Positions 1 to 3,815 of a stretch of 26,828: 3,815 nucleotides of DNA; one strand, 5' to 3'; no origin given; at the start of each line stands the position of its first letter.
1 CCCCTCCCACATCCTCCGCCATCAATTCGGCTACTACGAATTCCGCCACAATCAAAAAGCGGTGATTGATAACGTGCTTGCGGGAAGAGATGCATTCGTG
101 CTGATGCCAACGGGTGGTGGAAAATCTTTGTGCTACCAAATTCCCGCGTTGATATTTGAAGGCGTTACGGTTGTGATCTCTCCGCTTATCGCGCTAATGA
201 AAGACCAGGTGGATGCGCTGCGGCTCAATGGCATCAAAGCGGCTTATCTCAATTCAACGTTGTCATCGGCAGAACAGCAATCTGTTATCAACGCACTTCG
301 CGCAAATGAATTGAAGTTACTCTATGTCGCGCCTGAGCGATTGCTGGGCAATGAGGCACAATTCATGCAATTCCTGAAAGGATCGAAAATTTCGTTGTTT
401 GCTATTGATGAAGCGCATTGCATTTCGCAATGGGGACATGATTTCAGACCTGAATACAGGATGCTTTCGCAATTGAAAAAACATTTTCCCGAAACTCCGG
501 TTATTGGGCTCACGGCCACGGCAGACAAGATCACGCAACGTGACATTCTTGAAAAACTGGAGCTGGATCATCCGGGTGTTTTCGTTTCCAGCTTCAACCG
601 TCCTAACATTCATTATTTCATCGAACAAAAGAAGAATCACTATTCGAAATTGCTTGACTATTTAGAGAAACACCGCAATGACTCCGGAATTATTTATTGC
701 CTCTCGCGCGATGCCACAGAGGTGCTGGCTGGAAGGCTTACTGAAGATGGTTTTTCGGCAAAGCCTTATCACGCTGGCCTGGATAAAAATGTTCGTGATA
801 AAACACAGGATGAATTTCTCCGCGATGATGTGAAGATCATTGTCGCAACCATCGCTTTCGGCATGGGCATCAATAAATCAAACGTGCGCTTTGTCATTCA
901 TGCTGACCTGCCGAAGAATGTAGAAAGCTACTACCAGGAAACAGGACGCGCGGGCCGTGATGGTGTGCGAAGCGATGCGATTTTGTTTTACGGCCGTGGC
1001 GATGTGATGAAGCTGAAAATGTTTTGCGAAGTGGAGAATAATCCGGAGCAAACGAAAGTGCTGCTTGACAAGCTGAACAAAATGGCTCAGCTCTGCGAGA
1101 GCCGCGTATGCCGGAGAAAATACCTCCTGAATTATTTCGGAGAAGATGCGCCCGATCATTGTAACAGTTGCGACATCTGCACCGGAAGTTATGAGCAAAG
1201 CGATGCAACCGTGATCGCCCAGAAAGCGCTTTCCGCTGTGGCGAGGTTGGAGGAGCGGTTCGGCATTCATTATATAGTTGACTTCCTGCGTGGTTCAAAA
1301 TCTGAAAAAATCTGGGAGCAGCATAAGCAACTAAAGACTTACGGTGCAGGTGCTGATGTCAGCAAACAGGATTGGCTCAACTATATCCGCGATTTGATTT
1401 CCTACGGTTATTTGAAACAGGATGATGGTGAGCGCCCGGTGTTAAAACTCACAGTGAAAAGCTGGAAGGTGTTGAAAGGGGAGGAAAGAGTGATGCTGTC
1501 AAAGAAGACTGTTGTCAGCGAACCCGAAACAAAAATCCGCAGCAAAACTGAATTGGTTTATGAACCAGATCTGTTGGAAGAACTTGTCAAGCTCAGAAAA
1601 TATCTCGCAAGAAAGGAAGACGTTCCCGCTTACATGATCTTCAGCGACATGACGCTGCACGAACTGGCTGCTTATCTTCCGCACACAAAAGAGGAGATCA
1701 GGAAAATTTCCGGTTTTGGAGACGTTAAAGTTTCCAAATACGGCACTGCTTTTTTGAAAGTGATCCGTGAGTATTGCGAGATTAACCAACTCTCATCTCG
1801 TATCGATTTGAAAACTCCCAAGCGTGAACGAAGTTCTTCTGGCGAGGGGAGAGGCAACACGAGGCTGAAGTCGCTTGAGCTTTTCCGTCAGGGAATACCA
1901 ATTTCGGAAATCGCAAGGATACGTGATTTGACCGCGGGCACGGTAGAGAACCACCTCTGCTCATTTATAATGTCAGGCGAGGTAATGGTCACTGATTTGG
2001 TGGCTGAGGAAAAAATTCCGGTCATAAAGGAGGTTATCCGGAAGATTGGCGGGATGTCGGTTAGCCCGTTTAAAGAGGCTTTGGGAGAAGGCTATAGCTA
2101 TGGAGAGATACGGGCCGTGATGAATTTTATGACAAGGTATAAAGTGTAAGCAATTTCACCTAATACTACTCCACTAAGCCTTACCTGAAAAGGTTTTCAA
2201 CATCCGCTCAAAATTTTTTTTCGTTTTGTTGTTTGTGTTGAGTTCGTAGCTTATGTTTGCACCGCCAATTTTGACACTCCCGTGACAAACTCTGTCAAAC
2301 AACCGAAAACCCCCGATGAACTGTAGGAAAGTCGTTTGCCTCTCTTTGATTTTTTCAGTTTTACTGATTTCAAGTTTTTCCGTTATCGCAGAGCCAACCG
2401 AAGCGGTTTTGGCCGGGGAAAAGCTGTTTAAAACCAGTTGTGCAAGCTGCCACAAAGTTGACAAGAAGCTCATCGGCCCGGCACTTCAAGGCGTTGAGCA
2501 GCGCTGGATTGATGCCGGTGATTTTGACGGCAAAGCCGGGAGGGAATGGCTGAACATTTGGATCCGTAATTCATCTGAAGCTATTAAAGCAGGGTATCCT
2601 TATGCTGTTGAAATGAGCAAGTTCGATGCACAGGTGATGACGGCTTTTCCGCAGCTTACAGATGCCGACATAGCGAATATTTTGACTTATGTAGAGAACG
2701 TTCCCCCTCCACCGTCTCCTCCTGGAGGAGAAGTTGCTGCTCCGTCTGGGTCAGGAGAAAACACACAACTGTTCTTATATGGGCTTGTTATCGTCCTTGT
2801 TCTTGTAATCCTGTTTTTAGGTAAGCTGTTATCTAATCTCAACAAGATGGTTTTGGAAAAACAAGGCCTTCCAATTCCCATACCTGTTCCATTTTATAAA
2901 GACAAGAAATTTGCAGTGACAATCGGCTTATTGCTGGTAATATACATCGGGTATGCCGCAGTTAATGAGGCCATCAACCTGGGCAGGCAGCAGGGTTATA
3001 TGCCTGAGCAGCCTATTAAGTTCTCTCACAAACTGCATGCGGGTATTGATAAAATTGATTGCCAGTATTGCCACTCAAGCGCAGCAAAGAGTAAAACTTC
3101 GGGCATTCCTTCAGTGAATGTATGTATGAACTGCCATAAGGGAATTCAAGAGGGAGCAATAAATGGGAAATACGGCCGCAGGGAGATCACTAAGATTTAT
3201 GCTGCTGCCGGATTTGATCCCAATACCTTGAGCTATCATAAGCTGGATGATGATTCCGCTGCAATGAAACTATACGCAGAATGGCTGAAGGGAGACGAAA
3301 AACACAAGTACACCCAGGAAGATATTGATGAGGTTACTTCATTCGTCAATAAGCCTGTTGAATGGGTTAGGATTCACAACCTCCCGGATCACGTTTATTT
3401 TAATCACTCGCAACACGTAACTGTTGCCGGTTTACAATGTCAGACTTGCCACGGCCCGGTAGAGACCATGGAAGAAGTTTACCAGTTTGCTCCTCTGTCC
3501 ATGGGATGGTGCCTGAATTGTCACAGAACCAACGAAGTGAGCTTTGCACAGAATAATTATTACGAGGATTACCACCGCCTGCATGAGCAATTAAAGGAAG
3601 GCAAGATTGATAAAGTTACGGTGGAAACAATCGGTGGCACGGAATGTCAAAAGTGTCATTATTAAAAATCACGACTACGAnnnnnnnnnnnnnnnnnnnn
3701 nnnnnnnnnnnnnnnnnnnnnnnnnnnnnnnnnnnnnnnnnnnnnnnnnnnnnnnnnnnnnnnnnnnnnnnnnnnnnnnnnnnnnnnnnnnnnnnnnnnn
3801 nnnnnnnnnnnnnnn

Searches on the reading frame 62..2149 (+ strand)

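Call 47: search_protein_families(library=pfam, proteins=[window:62-2149:+], max_evalue=0.0001)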
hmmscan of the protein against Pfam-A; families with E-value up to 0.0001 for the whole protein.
window:62-2149:+ (695 aa): 7 families
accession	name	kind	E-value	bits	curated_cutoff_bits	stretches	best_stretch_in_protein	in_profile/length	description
PF09382.16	RQC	-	1.7e-34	118.5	23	1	377-483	2-109/114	RQC domain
PF00271.37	Helicase_C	-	2.1e-25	89.6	23.5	1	194-301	3-110/110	Helicase conserved C-terminal domain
PF00270.35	DEAD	-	3e-25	89.3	26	1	2-156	8-162/167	DEAD/DEAH box helicase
PF14493.12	HTH_40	-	5.1e-23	81.6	27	1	601-687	2-89/89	Helix-turn-helix domain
PF00570.28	HRDC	-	1.6e-21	76.5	23.8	1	503-568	3-68/68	HRDC domain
PF16124.10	RecQ_Zn_bind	-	2.1e-17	64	25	1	313-374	2-66/66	RecQ zinc-binding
PF04851.21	ResIII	-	4e-06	27.3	22.5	1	11-154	26-162/164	Type III restriction enzyme, res subunit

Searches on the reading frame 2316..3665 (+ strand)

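Call 47: search_protein_families(library=pfam, proteins=[window:2316-3665:+], max_evalue=0.0001)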
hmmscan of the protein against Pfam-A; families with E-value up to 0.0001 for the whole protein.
window:2316-3665:+ (449 aa): 7 families
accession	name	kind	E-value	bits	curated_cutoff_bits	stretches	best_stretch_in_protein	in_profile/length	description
PF14522.11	Cytochrome_C7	-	1.4e-12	47.7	24.8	1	360-448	1-66/67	Cytochrome c7 and related cytochrome c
PF02085.21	Cytochrom_CIII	-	2.2e-12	47.6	22.9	1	229-278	16-57/101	Class III cytochrome C family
PF00034.26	Cytochrom_C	-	1.1e-10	43.1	21.3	1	33-129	3-89/90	Cytochrome c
PF14537.11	Cytochrom_c3_2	-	2.2e-09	38.1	25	0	371-448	5-64/79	Cytochrome c3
PF22113.1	Mtrc-MtrF_II-IV_dom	-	3e-09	37.1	30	0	370-448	4-88/176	Outer membrane cytochrome MtrC/MtrF-like, domains II/IV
PF13442.11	Cytochrome_CBB3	-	9.3e-06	26.3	27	1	30-126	2-68/68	Cytochrome C oxidase, cbb3-type, subunit III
PF09699.15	Paired_CXXCH_1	-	7.2e-05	22.8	20.6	0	367-405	1-38/41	Doubled CXXCH motif (Paired_CXXCH_1)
